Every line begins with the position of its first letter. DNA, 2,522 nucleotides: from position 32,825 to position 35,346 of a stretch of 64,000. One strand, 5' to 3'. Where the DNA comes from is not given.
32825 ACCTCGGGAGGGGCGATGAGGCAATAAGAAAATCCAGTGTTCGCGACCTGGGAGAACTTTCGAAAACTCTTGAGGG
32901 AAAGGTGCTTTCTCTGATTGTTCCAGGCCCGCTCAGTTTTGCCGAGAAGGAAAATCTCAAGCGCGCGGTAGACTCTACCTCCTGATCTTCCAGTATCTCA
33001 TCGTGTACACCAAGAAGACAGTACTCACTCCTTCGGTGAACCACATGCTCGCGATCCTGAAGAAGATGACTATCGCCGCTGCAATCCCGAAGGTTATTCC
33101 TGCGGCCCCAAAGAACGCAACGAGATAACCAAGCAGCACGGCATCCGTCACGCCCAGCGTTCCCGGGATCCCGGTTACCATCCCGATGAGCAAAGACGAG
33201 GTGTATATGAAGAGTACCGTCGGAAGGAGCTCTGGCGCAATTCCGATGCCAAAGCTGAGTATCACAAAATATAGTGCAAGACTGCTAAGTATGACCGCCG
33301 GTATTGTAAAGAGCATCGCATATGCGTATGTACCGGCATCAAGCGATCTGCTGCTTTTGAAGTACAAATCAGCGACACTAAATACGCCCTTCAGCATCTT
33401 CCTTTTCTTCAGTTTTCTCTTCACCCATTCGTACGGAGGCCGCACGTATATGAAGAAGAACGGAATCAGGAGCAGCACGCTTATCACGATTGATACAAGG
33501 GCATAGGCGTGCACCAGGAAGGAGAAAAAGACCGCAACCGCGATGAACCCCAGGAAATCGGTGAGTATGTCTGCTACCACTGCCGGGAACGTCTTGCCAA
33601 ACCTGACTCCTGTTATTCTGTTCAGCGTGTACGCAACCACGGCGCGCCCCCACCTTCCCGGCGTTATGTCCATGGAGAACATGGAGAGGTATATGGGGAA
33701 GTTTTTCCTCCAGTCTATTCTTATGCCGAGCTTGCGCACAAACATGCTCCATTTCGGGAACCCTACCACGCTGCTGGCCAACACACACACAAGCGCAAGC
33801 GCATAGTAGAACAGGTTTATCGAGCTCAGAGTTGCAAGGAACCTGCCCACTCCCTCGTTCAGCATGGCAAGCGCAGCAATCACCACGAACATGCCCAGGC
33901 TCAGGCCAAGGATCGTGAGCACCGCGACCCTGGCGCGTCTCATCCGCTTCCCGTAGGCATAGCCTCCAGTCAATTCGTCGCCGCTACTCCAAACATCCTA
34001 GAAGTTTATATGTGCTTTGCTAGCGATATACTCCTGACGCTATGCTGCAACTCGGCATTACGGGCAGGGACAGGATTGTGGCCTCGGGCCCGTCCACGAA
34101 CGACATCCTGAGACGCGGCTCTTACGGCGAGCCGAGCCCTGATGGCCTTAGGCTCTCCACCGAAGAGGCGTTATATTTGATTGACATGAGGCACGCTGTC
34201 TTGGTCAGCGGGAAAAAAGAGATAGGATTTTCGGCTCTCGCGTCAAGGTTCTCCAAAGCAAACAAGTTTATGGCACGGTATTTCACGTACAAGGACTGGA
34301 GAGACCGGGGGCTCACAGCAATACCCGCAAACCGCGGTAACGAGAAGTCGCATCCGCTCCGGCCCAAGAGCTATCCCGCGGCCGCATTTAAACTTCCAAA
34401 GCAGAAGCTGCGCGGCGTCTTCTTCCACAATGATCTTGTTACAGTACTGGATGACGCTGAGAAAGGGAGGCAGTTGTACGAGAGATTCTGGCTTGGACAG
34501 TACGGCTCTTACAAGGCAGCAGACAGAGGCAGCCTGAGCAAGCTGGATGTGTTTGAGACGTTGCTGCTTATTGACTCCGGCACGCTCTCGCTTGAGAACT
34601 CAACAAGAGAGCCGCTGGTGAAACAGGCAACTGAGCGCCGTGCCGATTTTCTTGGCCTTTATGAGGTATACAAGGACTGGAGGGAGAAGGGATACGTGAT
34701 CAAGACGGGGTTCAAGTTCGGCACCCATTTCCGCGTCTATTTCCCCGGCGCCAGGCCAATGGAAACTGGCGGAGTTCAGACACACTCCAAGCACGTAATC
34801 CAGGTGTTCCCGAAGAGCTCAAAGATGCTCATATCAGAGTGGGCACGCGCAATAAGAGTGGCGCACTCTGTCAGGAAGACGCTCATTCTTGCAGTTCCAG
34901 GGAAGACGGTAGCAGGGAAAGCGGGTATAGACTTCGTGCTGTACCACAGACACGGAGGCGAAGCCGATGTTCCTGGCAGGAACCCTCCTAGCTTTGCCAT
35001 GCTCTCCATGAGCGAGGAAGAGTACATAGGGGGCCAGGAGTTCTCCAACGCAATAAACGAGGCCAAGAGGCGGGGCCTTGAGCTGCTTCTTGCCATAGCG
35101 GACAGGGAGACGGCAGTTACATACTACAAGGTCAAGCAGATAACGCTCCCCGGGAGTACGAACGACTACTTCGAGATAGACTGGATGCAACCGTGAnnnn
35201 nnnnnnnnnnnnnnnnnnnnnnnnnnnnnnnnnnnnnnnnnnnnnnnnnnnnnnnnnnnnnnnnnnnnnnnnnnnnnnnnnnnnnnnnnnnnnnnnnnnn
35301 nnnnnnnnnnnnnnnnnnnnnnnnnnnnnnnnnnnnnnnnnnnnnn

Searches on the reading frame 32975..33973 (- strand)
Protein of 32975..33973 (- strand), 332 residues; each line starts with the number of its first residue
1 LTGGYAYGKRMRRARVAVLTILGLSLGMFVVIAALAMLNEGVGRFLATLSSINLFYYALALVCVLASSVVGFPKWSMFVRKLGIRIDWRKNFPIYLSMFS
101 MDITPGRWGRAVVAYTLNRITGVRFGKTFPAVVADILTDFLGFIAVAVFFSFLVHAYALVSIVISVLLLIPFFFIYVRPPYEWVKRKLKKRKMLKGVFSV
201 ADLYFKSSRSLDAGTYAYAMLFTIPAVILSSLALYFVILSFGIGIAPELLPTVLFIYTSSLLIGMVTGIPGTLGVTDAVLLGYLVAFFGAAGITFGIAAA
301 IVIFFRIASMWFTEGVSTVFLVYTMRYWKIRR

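Call 11: search_protein_families(library=pfam, proteins=[window:32975-33973:-])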
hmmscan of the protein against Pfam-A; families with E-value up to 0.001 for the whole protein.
window:32975-33973:- (332 aa): 1 family
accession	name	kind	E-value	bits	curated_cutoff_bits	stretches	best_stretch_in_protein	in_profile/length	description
PF03706.18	LPG_synthase_TM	-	7.2e-26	91.8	33.4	1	24-313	5-298/302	Lysylphosphatidylglycerol synthase TM region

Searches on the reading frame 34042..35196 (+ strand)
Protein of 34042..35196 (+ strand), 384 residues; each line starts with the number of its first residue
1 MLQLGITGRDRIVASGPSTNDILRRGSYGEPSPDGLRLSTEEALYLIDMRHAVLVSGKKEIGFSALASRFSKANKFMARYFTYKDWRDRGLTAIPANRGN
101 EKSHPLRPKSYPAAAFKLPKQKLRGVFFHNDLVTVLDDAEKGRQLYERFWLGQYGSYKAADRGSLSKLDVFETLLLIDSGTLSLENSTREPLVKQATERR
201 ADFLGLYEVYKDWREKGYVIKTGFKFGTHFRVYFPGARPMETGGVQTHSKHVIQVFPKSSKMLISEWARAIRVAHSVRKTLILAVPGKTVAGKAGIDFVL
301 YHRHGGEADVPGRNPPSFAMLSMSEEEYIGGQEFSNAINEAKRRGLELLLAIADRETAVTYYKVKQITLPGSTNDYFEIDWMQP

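Call 11: search_protein_families(library=pfam, proteins=[window:34042-35196:+])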
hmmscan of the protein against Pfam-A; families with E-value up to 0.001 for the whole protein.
window:34042-35196:+ (384 aa): 2 families
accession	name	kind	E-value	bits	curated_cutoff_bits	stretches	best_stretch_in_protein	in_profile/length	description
PF01974.23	tRNA_int_endo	-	9.7e-30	102.9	27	1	204-286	2-77/85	tRNA intron endonuclease, catalytic C-terminal domain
PF02778.19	tRNA_int_endo_N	-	4.2e-09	36.2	21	1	10-66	8-66/67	tRNA intron endonuclease, N-terminal domain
